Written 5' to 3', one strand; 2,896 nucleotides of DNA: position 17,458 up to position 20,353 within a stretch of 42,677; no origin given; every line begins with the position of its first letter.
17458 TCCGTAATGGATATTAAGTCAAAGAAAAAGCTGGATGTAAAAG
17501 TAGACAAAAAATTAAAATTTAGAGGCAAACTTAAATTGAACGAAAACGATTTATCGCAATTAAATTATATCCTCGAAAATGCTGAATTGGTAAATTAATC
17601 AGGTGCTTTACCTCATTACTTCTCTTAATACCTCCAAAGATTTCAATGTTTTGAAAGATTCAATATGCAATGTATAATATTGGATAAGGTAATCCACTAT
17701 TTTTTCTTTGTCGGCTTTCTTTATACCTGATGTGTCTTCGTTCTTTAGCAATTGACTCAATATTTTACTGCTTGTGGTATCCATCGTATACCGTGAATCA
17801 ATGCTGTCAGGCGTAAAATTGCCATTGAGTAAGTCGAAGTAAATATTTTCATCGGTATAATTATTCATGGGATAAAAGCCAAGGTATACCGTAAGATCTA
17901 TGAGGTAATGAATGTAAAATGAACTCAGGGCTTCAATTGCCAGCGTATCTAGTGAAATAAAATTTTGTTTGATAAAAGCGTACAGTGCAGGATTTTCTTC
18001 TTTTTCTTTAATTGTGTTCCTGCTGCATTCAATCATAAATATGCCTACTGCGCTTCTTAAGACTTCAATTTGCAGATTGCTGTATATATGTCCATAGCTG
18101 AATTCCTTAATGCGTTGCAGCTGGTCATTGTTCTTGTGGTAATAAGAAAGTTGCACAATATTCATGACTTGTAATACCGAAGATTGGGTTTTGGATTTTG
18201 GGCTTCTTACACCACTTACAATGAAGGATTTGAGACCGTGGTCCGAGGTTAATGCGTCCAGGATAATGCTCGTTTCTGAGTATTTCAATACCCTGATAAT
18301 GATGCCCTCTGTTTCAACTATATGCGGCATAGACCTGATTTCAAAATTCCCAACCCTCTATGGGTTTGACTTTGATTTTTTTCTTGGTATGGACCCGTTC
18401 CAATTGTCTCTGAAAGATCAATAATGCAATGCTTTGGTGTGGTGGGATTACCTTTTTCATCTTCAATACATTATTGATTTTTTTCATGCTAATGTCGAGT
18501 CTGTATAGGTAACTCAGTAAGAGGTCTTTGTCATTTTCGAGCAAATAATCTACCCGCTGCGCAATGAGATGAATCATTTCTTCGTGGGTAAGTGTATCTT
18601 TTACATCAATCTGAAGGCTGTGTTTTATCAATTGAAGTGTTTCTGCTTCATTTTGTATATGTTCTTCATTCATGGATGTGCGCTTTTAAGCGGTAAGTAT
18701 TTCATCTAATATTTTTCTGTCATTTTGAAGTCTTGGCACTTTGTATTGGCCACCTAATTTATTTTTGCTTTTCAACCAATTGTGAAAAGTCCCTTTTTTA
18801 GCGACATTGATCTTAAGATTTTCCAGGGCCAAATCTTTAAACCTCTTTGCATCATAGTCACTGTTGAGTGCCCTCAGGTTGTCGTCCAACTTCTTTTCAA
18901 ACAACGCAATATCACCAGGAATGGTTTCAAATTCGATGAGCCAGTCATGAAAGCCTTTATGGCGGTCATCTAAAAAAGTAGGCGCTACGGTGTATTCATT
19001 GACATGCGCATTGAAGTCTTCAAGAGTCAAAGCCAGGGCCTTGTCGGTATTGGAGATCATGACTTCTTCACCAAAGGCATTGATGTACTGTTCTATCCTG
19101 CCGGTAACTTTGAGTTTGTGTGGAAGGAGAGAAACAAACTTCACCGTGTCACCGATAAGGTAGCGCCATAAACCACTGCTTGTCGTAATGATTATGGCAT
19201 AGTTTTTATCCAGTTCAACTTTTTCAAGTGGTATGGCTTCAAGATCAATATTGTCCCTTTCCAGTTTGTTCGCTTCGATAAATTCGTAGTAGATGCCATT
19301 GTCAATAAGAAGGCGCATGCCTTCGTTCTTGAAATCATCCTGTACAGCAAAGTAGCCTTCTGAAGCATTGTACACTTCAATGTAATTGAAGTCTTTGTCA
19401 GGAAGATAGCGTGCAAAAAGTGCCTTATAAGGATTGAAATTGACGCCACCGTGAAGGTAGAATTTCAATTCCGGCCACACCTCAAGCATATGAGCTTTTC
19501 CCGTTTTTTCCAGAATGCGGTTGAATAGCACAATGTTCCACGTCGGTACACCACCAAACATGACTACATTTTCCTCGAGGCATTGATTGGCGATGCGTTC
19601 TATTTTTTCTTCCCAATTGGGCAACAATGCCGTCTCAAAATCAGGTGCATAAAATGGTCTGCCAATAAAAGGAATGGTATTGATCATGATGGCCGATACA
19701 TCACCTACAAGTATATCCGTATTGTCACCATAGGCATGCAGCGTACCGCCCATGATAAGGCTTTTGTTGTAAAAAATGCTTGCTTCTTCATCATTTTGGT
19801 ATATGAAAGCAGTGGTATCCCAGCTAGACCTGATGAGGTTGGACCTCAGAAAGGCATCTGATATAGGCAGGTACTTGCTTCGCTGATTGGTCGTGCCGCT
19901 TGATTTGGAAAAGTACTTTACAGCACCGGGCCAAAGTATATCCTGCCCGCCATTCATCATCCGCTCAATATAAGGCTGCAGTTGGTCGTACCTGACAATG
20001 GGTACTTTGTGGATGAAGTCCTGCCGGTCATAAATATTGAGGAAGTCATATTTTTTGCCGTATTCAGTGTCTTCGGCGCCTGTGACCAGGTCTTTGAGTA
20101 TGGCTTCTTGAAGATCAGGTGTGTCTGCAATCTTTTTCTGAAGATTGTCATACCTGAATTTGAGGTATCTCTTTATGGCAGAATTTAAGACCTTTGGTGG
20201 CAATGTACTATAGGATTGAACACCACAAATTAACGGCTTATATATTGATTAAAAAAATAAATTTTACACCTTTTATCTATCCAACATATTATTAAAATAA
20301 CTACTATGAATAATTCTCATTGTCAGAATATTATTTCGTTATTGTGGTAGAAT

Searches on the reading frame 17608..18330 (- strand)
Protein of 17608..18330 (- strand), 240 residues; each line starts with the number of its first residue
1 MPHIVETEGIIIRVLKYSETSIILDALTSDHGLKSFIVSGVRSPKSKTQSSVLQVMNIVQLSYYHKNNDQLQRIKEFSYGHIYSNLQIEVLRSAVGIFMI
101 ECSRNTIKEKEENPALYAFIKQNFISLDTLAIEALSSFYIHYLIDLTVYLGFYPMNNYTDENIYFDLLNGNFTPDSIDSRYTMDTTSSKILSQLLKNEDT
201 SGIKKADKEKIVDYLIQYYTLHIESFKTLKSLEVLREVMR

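Call 40: search_protein_families(library=pfam, proteins=[window:17608-18330:-], max_evalue=0.0001)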
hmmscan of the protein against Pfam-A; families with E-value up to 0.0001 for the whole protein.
window:17608-18330:- (240 aa): 2 families
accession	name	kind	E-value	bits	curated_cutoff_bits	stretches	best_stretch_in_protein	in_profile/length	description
PF11967.14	RecO_N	-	2.9e-18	66.1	27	1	4-77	3-74/80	Recombination protein O N terminal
PF02565.21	RecO_C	-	5.7e-06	26.6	22.1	0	92-230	6-154/157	Recombination protein O C terminal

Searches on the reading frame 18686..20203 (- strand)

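Call 40: search_protein_families(library=pfam, proteins=[window:18686-20203:-], max_evalue=0.0001)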
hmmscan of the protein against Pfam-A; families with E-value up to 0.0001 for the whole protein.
window:18686-20203:- (505 aa): 3 families
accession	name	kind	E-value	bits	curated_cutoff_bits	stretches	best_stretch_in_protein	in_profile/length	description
PF03321.19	GH3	-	1.8e-46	159.2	23.6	1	19-270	3-302/304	GH3 family N-terminal domain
PF23572.1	GH3_C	-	2.3e-22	80.3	23.6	1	386-497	3-119/119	GH3 family C-terminal domain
PF23571.1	GH3_M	-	1.4e-18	67.1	23.6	1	298-369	2-75/75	GH3 family central domain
